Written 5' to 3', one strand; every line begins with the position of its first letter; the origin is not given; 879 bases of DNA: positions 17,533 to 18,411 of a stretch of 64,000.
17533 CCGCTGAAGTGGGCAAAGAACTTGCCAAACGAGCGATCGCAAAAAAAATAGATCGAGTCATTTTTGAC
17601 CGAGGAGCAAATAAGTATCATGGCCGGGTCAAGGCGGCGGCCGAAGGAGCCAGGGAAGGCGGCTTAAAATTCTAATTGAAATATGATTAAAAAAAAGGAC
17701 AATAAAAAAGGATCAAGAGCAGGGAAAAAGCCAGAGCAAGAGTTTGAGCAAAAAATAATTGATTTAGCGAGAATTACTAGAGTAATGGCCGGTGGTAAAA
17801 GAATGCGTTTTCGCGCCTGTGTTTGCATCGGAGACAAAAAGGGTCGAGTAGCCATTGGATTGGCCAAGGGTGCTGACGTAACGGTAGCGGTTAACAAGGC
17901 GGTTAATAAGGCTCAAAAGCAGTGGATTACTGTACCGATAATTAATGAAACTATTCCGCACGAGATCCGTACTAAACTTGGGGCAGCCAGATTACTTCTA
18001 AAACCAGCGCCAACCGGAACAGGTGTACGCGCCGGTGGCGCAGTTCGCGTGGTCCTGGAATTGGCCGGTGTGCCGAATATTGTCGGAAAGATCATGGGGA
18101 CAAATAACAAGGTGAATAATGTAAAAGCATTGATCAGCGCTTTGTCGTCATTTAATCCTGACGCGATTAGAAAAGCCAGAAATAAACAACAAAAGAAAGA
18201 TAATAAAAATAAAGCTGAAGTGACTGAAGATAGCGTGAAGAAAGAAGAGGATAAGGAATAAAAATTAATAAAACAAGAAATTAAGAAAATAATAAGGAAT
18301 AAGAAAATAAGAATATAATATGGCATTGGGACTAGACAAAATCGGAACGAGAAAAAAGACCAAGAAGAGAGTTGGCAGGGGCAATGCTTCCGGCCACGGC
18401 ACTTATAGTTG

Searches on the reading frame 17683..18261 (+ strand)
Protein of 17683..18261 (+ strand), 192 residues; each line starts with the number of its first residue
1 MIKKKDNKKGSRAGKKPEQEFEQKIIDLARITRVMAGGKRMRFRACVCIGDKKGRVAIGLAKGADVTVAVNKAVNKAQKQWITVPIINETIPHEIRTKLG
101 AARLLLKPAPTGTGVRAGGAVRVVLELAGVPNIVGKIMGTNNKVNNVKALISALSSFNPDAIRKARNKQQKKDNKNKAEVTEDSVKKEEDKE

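Call 68: search_protein_families(library=pfam, proteins=[window:17683-18261:+], max_evalue=0.00001)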
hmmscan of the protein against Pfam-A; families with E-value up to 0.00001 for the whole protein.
window:17683-18261:+ (192 aa): 2 families
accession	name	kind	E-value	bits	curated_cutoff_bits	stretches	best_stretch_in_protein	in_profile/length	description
PF03719.21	Ribosomal_S5_C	-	2.6e-21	75.3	21.5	1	98-157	2-61/71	Ribosomal protein S5, C-terminal domain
PF00333.26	Ribosomal_S5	-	1.2e-17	64.1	27.1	1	21-85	1-65/65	Ribosomal protein S5, N-terminal domain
